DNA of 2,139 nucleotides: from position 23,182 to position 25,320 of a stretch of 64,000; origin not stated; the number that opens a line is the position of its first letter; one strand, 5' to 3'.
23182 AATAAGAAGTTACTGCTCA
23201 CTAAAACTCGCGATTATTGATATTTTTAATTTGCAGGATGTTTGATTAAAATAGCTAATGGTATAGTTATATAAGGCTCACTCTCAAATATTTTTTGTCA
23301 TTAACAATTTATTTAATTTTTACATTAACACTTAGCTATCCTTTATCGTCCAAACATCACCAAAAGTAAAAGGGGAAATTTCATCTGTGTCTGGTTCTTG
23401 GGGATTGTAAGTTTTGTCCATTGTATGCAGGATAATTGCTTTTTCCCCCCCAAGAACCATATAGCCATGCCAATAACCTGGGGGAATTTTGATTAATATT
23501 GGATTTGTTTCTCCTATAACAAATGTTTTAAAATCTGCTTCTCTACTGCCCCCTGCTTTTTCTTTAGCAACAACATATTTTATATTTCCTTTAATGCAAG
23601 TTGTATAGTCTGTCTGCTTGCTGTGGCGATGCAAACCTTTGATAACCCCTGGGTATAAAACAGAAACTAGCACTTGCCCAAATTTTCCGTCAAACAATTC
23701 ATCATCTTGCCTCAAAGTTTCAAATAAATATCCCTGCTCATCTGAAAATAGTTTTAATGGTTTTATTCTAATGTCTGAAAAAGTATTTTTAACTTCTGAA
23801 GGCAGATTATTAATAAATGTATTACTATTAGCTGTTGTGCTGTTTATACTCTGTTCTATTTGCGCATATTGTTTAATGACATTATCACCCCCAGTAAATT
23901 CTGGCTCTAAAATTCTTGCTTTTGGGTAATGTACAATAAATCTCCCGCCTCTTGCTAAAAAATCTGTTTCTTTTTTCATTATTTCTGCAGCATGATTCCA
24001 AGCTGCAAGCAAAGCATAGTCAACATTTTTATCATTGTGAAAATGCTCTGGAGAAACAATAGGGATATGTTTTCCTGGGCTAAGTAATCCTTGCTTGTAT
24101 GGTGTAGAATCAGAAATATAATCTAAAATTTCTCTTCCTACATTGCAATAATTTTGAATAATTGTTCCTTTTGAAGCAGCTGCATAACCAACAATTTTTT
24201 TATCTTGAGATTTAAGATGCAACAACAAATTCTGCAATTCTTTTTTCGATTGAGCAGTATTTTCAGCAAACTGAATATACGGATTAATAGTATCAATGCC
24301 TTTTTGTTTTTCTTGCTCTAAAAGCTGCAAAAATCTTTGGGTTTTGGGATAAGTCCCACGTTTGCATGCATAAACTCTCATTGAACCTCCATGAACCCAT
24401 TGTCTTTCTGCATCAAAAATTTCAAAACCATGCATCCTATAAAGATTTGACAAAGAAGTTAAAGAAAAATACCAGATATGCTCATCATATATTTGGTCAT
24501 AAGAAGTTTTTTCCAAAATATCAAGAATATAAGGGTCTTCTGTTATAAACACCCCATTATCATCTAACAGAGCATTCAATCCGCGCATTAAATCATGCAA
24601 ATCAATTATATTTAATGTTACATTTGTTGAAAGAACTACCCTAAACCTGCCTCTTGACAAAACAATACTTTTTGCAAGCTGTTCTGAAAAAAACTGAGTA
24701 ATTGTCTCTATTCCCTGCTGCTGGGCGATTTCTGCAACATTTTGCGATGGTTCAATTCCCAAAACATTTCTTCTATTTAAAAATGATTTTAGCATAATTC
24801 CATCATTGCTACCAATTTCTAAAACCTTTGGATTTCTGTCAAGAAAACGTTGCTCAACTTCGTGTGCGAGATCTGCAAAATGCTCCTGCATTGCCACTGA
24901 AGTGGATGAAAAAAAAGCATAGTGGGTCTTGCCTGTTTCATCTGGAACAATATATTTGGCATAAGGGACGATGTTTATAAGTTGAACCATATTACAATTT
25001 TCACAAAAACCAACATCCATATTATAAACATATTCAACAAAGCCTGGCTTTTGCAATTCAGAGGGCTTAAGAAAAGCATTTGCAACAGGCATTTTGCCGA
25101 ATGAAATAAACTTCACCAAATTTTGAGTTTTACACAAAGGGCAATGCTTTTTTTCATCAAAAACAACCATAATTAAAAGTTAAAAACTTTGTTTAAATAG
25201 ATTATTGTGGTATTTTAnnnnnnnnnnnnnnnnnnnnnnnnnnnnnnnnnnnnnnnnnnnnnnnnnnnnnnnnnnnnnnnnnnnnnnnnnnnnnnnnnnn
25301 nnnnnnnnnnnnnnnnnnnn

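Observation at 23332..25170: C-methyltransferase :: RmlC-cupin fusion (612 aa)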

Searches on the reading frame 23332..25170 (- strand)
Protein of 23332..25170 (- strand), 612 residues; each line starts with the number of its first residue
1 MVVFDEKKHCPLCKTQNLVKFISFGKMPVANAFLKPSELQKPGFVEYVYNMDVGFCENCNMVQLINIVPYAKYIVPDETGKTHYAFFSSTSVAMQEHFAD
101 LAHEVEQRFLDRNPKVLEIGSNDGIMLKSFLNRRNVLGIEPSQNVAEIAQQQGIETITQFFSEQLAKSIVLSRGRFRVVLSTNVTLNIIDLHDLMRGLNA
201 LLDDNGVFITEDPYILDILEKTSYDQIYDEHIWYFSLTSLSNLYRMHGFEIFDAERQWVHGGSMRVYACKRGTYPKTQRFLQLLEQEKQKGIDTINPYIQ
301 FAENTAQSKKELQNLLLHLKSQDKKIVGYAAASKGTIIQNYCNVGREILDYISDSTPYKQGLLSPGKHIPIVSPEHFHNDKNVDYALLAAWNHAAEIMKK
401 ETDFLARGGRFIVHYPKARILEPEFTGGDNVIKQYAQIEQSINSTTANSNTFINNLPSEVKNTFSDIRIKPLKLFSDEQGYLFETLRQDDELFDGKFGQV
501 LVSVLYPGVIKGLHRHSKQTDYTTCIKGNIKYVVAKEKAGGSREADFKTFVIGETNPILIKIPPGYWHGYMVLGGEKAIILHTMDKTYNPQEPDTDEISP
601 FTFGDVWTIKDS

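Call 3: search_protein_families(library=pfam, proteins=[window:23332-25170:-], max_evalue=1)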
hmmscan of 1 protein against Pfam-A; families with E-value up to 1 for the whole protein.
window:23332-25170:- (612 aa): 12 families
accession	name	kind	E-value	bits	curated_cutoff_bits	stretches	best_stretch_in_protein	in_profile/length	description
PF08484.17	Methyltransf_14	-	3e-49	167.3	23.5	1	259-416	2-160/160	C-methyltransferase C-terminal domain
PF13489.12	Methyltransf_23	-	5.6e-17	62.4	27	1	99-251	7-161/164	Methyltransferase domain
PF08421.16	Methyltransf_13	-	2.5e-15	56.8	31.3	1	10-69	1-57/62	Putative zinc binding domain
PF00908.23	dTDP_sugar_isom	-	2.8e-12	47.1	27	1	466-592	6-137/168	dTDP-4-dehydrorhamnose 3,5-epimerase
PF14667.12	Polysacc_synt_C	-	6.2e-11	42.8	28.7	1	476-595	2-110/111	Polysaccharide biosynthesis C-terminal domain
PF08242.18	Methyltransf_12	-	7.7e-06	27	30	1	117-208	1-98/98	Methyltransferase domain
PF08241.18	Methyltransf_11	-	3.9e-05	24.6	21.2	1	117-209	1-94/95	Methyltransferase domain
PF13649.12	Methyltransf_25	-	7.5e-05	23.8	27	1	116-205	1-96/97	Methyltransferase domain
PF05523.17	FdtA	-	0.0032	17.7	23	1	466-592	2-118/131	WxcM-like, C-terminal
PF13847.12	Methyltransf_31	-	0.0072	16.5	27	1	143-220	38-119/145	Methyltransferase domain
PF19480.5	DUF6016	-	0.028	15.3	27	1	497-543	32-78/141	Domain of unknown function (DUF6016)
PF07883.17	Cupin_2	-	0.065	13.4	27.2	0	504-537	4-36/70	Cupin domain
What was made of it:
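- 24964..25143 (-): N-terminal Cys4 zinc domain (residues 10-69; C10, C13, C56, C59). PF08421, E 2.5e-15 (call 3).
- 23923..24396 (-): C-methyltransferase C-terminal domain (residues 259-416). PF08484, E 3e-49 (call 3)
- On TylC3/TcaB9-type NDP-hexose C-methyltransferase: PF08421 scores 56.8 bits against 31.3 (call 3). PF13489 scores 62.4 bits and PF08484 167.3 bits (call 3).
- Closest known: RmlC-family NDP-4-keto-6-deoxyhexose epimerases. Same: PF00908 is above its gathering score (call 3).
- Closest known: CapF / WbjC C-terminal cupin. Same: The PF14667 match covers the full profile and is above threshold (call 3).
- Checked: Pfam hits (call 3): PF08421 Zn-binding domain at residues 10-69 (E 2.5e-15); PF13489 SAM methyltransferase at 99-251 (5.6e-17); PF08484 C-methyltransferase C-terminal domain at 259-416 (3e-49); PF00908 dTDP_sugar_isom at 466-592 (2.8e-12; 47.1 bits against a gathering score of 27); and PF14667 at 476-595 (6.2e-11; 42.8 against 28.7).
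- PF14667 matches over its full length (call 3).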

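Call 4: search_protein_families(library=ncbifam, proteins=[window:23332-25170:-], max_evalue=1)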
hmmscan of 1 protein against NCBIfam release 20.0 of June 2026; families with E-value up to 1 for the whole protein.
window:23332-25170:- (612 aa): 5 families
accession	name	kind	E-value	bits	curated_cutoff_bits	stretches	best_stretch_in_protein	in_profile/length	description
TIGR01221.1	rmlC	equivalog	2.1e-10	40.7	155.75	1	463-592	6-139/176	dTDP-4-dehydrorhamnose 3,5-epimerase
TIGR04366.1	cupin_WbuC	subfamily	6e-06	26.2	42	1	499-593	35-124/132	WbuC family cupin fold metalloprotein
NF047837.1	UDPAcbARedWbcJ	equivalog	0.00034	19.6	500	1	473-595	252-363/372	UDP-2-acetamido-2,6-beta-L-arabino-hexul-4-ose reductase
TIGR01983.1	UbiG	equivalog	0.002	17.5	102.95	1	113-208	50-149/228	bifunctional 2-polyprenyl-6-hydroxyphenol methylase/3-demethylubiquinol 3-O-methyltransferase UbiG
TIGR02081.1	metW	equivalog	0.0076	15.8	189.5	1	109-167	10-70/194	methionine biosynthesis protein MetW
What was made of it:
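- On RmlC (dTDP-4-dehydrorhamnose 3,5-epimerase): 40.7 bits against a cut-off of 155.75 (call 4).
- Closest known: RmlC-family NDP-4-keto-6-deoxyhexose epimerases. Different: It scores 40.7 bits against the 155.75 needed for the rmlC equivalog (call 4).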

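Call 5: search_solved_structures(query=window:23332-25170:-, max_evalue=0.01, show_alignments=3)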
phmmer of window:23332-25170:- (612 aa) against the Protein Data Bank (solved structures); distinct sequences matched with E-value up to 0.01: 36.
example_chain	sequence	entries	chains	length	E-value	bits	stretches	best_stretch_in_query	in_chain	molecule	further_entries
5t64_A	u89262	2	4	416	2.9e-87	296.7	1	10-421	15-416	Sugar 3-C-methyl transferase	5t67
5t6b_A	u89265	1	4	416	4.4e-86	292.8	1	10-420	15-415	Sugar 3-C-methyl transferase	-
4e2w_A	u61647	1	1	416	3.6e-84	286.5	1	10-420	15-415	TcaB9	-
4e30_A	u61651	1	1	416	9.4e-84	285.1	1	10-420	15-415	TcaB9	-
3ndi_A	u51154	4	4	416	1.8e-83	284.2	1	10-420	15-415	Methyltransferase | TcaB9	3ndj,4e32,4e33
4e2y_A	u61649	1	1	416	4.6e-83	282.8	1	10-420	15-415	TcaB9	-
4e31_A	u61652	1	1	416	5e-83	282.7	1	10-420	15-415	TcaB9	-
4e2x_A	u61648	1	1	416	6.4e-83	282.4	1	10-420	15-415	TcaB9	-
4e2z_A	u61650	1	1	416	1.7e-82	281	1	10-420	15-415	TcaB9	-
4rv9_A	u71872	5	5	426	2.6e-77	263.8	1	9-423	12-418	D-mycarose 3-C-methyltransferase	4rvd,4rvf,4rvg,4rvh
6c46_A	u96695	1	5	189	2.3e-07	32.8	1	460-599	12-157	dTDP-4-dehydrorhamnose 3,5-epimerase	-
7pvi_AAA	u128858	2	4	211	1.1e-06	30.6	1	448-591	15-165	dTDP-4-dehydrorhamnose 3,5-epimerase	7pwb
1wlt_A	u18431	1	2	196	1.5e-06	30.2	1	455-610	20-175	176aa long hypothetical dTDP-4-dehydrorhamnose 3,5-epimerase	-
2b9u_A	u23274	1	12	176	2.9e-06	29.2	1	457-610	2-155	hypothetical dTDP-4-dehydrorhamnose 3,5-epimerase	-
3ejk_A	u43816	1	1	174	5.9e-06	28.2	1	469-594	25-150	dTDP Sugar Isomerase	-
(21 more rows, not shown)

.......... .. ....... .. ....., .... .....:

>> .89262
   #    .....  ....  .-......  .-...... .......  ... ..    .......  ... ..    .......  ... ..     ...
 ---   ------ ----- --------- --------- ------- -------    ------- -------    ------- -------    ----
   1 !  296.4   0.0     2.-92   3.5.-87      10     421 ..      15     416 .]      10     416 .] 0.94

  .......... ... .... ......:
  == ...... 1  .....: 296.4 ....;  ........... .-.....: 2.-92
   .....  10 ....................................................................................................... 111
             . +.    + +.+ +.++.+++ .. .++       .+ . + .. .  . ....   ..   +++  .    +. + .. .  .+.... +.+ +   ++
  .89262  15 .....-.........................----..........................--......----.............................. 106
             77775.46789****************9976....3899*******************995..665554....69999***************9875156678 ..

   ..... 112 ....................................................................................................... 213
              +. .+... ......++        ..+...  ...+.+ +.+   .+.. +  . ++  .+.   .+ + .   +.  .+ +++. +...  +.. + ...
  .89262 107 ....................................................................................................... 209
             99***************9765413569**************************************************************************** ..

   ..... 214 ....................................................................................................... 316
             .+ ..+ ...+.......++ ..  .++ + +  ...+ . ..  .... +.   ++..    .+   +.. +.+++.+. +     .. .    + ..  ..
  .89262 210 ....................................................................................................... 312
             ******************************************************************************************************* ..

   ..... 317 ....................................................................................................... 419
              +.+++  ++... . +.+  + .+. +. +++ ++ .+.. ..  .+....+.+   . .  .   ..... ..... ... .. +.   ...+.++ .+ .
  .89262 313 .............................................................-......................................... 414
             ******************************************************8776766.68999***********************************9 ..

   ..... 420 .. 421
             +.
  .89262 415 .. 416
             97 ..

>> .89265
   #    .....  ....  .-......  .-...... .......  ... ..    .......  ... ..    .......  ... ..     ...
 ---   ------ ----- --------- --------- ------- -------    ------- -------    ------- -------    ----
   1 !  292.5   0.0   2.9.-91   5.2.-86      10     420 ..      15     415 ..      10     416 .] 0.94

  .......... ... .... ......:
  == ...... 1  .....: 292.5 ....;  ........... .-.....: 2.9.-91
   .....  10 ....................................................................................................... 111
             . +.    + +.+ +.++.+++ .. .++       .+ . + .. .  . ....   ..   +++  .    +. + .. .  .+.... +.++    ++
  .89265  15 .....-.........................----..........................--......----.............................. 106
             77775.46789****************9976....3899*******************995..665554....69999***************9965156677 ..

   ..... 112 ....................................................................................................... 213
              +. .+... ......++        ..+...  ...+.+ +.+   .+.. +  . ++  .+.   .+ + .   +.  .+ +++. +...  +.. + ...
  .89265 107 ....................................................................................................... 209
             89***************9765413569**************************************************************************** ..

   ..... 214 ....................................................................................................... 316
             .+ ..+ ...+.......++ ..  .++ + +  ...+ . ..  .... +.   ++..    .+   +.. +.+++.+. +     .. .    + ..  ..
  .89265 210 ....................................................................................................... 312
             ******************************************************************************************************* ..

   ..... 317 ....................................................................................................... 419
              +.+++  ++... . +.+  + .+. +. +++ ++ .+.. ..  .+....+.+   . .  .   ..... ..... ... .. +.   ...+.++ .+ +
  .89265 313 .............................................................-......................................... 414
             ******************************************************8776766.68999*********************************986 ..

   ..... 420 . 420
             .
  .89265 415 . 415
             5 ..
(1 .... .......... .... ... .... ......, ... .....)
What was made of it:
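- On TylC3/TcaB9-type NDP-hexose C-methyltransferase: The match to the structures is full length (call 5).
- Checked: PDB sequence search (call 5): residues 10-421 align end to end with KijD1 5t64 (E 2.9e-87), TcaB9 3ndi (1.8e-83) and MtmC 4rv9 (2.6e-77).
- It aligns end to end with KijD1, TcaB9 and MtmC (E 1e-87 to 1e-77, call 5). The closest solved relatives are all C-3 methyltransferases, at 1e-77 to 1e-87 (call 5).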
